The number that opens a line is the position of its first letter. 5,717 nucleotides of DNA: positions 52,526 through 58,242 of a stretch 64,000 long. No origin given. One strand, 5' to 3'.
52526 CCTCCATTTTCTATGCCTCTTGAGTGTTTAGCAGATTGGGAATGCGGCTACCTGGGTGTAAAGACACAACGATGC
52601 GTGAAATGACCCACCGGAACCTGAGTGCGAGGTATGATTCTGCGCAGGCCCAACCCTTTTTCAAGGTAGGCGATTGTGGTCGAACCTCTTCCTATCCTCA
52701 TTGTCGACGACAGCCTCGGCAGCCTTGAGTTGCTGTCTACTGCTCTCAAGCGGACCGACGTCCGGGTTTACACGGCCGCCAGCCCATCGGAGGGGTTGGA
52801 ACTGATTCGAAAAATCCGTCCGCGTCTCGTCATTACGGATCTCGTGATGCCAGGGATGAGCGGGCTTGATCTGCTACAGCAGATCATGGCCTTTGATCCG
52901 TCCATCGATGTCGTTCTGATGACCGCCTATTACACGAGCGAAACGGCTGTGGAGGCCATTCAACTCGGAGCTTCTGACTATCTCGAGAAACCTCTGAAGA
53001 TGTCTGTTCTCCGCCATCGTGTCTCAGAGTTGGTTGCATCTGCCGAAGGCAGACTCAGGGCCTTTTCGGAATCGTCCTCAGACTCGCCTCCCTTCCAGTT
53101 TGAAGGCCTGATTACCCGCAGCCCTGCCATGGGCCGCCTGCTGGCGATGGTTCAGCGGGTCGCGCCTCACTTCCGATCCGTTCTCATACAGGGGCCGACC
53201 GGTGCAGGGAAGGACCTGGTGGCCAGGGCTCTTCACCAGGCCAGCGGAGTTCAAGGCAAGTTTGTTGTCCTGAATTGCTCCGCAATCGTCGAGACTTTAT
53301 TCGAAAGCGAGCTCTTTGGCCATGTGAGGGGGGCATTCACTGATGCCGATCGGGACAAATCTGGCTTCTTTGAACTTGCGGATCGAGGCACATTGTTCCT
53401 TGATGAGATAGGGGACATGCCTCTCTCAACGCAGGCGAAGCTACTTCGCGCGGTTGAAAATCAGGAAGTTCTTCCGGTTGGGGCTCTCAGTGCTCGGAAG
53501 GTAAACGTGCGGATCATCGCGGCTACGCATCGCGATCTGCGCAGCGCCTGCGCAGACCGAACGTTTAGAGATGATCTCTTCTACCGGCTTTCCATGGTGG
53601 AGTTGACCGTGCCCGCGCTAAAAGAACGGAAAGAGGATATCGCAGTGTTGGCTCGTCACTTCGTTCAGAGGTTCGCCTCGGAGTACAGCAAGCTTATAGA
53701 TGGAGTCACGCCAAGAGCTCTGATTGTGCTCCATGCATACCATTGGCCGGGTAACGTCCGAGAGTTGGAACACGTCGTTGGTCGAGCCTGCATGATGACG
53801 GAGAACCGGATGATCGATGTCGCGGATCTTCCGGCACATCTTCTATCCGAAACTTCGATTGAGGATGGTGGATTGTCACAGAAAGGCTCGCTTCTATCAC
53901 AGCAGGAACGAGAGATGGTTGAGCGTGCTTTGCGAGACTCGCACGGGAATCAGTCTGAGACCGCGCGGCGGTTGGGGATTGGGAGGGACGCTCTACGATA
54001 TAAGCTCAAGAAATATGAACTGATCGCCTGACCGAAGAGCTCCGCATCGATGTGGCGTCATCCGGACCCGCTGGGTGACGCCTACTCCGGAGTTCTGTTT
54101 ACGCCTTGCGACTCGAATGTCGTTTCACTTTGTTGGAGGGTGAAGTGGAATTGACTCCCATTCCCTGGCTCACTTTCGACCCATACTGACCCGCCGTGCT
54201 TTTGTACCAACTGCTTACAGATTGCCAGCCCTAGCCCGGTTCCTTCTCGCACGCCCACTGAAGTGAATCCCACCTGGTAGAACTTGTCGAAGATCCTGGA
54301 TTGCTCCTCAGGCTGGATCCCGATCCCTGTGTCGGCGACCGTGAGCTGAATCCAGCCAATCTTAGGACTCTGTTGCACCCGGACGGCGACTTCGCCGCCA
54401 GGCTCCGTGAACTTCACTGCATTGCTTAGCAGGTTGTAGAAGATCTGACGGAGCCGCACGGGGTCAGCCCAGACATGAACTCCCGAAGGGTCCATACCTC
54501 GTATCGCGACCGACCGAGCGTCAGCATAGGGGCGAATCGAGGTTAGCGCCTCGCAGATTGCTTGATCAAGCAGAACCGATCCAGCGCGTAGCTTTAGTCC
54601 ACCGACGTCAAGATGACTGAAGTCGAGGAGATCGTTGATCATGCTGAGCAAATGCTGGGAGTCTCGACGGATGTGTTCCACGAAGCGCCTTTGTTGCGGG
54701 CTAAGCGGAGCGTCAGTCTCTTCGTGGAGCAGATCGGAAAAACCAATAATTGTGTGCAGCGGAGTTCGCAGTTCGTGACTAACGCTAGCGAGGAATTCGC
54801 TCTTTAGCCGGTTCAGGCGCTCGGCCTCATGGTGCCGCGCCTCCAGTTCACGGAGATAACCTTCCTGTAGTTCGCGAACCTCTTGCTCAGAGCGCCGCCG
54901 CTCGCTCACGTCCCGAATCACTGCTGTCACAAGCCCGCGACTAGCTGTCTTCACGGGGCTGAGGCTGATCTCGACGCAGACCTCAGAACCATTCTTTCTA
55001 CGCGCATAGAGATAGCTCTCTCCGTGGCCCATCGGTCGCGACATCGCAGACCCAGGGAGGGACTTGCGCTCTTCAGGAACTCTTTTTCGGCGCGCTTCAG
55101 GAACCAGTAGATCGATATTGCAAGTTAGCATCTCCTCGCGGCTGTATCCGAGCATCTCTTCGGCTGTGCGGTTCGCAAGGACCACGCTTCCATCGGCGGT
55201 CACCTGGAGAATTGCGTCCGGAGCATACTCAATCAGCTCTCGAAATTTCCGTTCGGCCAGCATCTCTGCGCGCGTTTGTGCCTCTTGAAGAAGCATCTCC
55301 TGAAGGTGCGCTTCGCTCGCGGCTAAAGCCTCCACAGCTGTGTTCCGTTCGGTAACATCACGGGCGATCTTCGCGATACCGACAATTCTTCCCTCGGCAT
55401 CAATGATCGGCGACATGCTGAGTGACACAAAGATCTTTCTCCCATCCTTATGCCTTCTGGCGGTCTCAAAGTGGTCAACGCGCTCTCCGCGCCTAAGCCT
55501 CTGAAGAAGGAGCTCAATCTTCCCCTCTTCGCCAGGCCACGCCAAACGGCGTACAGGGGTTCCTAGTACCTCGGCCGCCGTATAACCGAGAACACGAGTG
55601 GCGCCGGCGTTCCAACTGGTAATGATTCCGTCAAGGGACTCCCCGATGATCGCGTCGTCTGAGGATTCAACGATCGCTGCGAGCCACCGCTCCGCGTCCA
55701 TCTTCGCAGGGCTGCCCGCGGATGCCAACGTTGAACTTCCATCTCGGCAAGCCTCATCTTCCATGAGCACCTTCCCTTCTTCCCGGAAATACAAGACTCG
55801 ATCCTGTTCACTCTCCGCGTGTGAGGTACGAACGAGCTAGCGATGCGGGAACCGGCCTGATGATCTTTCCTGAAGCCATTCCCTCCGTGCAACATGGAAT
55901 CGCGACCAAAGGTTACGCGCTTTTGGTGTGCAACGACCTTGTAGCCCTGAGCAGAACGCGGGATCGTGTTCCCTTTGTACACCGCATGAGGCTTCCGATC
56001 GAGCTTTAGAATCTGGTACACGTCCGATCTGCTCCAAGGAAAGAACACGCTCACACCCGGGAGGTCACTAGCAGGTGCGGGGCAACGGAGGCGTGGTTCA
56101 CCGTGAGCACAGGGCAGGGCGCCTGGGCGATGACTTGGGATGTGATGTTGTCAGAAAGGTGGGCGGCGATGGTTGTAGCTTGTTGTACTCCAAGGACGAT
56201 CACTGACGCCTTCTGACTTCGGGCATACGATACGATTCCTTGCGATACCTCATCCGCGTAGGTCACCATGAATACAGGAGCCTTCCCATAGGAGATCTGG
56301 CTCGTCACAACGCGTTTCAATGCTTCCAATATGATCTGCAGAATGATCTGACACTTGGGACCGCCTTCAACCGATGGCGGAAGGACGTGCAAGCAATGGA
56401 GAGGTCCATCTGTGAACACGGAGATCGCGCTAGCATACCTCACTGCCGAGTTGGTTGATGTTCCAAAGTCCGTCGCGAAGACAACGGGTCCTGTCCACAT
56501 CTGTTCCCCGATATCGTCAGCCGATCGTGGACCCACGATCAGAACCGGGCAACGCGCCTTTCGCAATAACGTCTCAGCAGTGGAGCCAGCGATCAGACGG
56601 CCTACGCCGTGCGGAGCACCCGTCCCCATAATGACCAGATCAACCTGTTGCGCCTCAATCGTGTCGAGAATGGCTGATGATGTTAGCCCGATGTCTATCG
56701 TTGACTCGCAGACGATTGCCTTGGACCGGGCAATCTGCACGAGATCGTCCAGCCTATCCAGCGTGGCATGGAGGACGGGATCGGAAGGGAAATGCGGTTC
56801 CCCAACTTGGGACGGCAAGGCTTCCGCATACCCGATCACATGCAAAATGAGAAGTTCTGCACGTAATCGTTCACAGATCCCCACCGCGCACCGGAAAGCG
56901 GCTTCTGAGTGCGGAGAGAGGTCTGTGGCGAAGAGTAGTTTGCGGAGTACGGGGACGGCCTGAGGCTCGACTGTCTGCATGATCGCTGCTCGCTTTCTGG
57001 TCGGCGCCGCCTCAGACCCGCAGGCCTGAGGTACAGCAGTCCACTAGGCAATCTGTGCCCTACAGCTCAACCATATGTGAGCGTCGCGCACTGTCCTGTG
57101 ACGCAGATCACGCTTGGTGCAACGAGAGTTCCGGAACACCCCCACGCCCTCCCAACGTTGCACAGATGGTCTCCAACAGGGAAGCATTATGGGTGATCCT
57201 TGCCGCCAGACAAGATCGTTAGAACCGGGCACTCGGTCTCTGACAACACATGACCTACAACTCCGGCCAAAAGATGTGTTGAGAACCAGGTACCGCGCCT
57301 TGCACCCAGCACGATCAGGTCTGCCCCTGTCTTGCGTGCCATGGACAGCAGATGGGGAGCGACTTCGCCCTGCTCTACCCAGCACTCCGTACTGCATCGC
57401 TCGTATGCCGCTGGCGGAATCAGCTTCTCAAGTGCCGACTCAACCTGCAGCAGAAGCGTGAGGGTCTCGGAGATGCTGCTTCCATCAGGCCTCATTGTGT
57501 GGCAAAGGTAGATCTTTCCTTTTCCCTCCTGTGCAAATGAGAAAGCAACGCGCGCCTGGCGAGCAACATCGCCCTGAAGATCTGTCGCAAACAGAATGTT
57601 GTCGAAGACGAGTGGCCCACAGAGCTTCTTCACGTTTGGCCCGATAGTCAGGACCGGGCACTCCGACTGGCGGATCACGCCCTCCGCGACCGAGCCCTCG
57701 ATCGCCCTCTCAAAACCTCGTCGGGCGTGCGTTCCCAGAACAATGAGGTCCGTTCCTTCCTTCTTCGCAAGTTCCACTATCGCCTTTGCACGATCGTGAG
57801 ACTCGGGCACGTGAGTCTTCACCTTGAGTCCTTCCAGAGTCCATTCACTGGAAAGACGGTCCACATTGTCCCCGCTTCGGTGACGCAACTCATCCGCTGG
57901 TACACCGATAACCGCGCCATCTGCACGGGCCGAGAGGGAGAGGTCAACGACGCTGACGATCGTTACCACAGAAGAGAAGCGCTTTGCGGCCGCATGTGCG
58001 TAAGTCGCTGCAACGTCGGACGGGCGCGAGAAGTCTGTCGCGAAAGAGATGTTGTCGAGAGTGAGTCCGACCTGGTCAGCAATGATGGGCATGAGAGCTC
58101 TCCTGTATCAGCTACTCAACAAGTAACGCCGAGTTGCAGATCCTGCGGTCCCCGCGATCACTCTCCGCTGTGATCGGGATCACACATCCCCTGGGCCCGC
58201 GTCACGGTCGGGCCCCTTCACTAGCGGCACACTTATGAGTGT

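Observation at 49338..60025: Six intergenic TGTGA-N6-TCACA palindromes outline a compact Crp/Fnr regulon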

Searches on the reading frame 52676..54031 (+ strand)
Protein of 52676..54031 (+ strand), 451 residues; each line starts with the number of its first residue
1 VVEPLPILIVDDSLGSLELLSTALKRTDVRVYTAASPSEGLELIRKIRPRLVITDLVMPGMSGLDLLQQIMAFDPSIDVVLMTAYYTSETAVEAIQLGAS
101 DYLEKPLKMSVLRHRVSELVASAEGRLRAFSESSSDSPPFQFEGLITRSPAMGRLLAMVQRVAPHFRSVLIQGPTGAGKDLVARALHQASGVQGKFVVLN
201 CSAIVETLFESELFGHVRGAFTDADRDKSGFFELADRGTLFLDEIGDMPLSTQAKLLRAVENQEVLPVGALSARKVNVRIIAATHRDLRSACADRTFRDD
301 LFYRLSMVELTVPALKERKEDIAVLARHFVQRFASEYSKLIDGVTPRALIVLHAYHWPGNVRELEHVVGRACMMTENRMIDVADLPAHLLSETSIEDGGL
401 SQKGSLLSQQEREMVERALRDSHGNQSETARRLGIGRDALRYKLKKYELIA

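Call 11: search_protein_families(library=pfam, proteins=[window:52676-54031:+])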
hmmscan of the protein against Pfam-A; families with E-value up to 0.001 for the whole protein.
window:52676-54031:+ (451 aa): 10 families
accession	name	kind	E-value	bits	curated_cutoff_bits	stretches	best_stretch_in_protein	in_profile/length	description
PF00158.32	Sigma54_activat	-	8e-62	208.3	20.2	1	145-310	1-167/168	Sigma-54 interaction domain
PF00072.30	Response_reg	-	6.9e-27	94.3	30.2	1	7-116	1-110/111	Response regulator receiver domain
PF25601.1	AAA_lid_14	-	3.3e-26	91.4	27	1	316-394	1-79/87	AAA+ ATPase lid domain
PF14532.12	Sigma54_activ_2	-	4.6e-16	59.8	25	1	147-315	2-138/138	Sigma-54 interaction domain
PF02954.25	HTH_8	-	2.7e-14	53.1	22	1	407-447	2-42/42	Bacterial regulatory protein, Fis family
PF00004.35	AAA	-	1.4e-07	32.4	21.2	1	169-286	1-110/131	ATPase family associated with various cellular activities (AAA)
PF07728.20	AAA_5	-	4.9e-06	27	22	1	169-287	2-124/139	AAA domain (dynein-related subfamily)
PF13191.12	AAA_16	-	6.6e-06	27.2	32.6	1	146-229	3-86/167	AAA ATPase domain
PF13556.12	HTH_30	-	0.00055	20.1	27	0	418-448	7-37/59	PucR C-terminal helix-turn-helix domain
PF01078.27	Mg_chelatase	-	0.00068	19.5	20.3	0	228-265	98-135/207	Magnesium chelatase, subunit ChlI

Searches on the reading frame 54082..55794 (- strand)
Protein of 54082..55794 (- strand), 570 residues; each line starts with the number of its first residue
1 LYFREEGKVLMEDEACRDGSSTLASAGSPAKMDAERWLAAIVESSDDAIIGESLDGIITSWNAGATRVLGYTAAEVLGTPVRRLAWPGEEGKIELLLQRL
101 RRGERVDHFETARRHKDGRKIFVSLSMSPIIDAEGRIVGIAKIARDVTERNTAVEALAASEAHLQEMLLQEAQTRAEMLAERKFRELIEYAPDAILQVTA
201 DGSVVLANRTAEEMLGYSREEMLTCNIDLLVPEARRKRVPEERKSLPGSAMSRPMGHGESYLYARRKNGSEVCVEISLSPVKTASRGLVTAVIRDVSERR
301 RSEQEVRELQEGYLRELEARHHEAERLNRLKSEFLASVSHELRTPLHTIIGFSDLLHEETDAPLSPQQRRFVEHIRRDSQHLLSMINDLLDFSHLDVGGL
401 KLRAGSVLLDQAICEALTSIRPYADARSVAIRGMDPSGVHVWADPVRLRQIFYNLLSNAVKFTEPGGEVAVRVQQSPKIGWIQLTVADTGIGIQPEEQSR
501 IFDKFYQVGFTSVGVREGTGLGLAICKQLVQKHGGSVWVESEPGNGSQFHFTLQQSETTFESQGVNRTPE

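Call 11: search_protein_families(library=pfam, proteins=[window:54082-55794:-])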
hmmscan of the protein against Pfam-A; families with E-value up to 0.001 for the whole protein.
window:54082-55794:- (570 aa): 10 families
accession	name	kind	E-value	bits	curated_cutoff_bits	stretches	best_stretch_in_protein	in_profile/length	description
PF13426.13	PAS_9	-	6.8e-36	123.1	27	2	47-149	2-103/103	PAS domain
PF02518.31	HATPase_c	-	3e-34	118.2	26.4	1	444-555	2-109/111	Histidine kinase-, DNA gyrase B-, and HSP90-like ATPase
PF00989.32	PAS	-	3.4e-30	104.8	22.6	2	39-147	4-113/113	PAS fold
PF08448.16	PAS_4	-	1.5e-22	80.3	23.1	2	43-150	2-108/110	PAS fold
PF00512.31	HisKA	-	3.1e-21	75.6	26.9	1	331-396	2-64/66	His Kinase A (phospho-acceptor) domain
PF08447.18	PAS_3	-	1.8e-13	51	25.6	1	59-143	2-88/89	PAS fold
PF13188.13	PAS_8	-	2.2e-13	50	21.8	1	183-235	2-55/65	PAS domain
PF24820.1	Diguanyl_cycl_sensor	-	5e-06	26.9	28.1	0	187-295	1-109/109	Diguanylate cyclase-like sensor domain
PF08670.17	MEKHLA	-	2.3e-05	24.8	23.7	0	62-144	55-138/143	MEKHLA domain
PF13581.12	HATPase_c_2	-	0.00068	20.1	27.4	0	455-532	39-111/127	Histidine kinase-like ATPase domain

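Call 64: find_homologous_proteins(query=window:54082-55794:-, max_evalue=1e-60)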
Query window:54082-55794:- (570 aa): 5310 proteins with E <= 1e-60 among 8000 candidates; the best 120 are listed.
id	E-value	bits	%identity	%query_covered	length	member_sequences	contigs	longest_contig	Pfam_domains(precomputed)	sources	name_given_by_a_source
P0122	0.0e+0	1188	100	95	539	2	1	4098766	PF08447.19,PF13426.14,PF13188.14,PF08448.17,PF02518.32,PF00512.32,PF00989.32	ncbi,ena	-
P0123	3.1e-215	734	61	91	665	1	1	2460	PF13596.13,PF08447.19,PF13426.14,PF13188.14,PF24820.2,PF08448.17,PF02518.32,PF00512.32,PF00989.32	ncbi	-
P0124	4.0e-212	724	62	94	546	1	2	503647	PF08447.19,PF13426.14,PF13188.14,PF24820.2,PF08448.17,PF02518.32,PF00512.32,PF00989.32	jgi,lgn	jgi:PAS domain S-box-containing protein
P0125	9.0e-212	723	62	95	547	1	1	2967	PF08447.19,PF13426.14,PF13188.14,PF24820.2,PF08670.18,PF08448.17,PF02518.32,PF00512.32,PF00989.32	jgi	jgi:PAS domain S-box-containing protein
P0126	9.5e-212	723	63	94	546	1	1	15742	PF08447.19,PF13426.14,PF13188.14,PF24820.2,PF08448.17,PF02518.32,PF00512.32,PF00989.32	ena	-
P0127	1.1e-211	722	63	95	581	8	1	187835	PF08447.19,PF13426.14,PF13188.14,PF24820.2,PF08448.17,PF02518.32,PF00512.32,PF00989.32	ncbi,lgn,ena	-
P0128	2.4e-211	721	61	96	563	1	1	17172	PF08447.19,PF13426.14,PF13188.14,PF24820.2,PF08448.17,PF02518.32,PF00512.32,PF00989.32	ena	-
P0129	4.8e-211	720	62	96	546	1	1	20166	PF08447.19,PF13426.14,PF13188.14,PF24820.2,PF08448.17,PF02518.32,PF00512.32,PF00989.32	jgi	jgi:PAS domain S-box-containing protein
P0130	7.3e-211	720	62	96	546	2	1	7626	PF08447.19,PF13426.14,PF13188.14,PF24820.2,PF08448.17,PF02518.32,PF00512.32,PF00989.32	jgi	jgi:PAS domain S-box-containing protein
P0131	8.1e-211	720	64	92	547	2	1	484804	PF08447.19,PF13426.14,PF13188.14,PF24820.2,PF08448.17,PF02518.32,PF00512.32,PF00989.32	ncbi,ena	-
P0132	8.6e-211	719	63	94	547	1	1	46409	PF08447.19,PF13426.14,PF13188.14,PF24820.2,PF08448.17,PF02518.32,PF00512.32,PF00989.32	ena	-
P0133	3.3e-210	718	62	96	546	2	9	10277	PF08447.19,PF13426.14,PF13188.14,PF24820.2,PF08448.17,PF02518.32,PF00512.32,PF00989.32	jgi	jgi:PAS domain S-box-containing protein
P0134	7.2e-210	716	63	93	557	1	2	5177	PF08447.19,PF13426.14,PF13188.14,PF24820.2,PF08670.18,PF08448.17,PF02518.32,PF00512.32,PF00989.32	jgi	jgi:PAS domain S-box-containing protein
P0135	9.6e-210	716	63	93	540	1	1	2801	PF08447.19,PF13426.14,PF13188.14,PF24820.2,PF08448.17,PF02518.32,PF00512.32,PF00989.32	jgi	jgi:PAS domain S-box-containing protein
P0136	1.3e-209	716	63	93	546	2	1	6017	PF08447.19,PF13426.14,PF13188.14,PF24820.2,PF08448.17,PF02518.32,PF00512.32,PF00989.32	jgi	jgi:PAS domain S-box-containing protein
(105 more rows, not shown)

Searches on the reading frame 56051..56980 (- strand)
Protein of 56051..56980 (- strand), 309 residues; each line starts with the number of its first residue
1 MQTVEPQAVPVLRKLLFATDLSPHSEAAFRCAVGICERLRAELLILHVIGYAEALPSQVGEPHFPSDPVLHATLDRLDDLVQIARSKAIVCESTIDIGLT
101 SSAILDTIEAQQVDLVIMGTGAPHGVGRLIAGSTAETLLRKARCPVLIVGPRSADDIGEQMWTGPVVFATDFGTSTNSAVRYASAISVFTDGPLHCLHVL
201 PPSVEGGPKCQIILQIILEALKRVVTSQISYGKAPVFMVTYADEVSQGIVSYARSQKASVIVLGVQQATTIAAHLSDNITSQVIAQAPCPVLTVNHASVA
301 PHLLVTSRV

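Call 11: search_protein_families(library=pfam, proteins=[window:56051-56980:-])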
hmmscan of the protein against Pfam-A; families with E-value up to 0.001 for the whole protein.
window:56051-56980:- (309 aa): 1 family
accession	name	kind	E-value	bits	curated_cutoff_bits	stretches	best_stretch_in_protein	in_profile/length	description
PF00582.32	Usp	-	7.6e-39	133.9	24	2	13-149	3-140/141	Universal stress protein family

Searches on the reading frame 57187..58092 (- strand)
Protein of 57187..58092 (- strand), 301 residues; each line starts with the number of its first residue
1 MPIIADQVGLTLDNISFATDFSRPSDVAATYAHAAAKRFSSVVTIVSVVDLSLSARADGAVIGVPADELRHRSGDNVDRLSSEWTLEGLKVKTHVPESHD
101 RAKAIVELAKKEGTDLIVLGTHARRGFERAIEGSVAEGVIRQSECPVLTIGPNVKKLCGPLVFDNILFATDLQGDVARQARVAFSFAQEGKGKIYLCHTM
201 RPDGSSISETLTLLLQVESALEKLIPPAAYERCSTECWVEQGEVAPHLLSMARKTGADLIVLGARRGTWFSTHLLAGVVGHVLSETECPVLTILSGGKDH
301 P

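Call 11: search_protein_families(library=pfam, proteins=[window:57187-58092:-])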
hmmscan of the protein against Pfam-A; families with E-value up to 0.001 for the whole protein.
window:57187-58092:- (301 aa): 1 family
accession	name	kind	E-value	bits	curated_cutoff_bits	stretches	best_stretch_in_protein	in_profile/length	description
PF00582.32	Usp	-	1.5e-41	142.7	24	2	13-150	3-140/141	Universal stress protein family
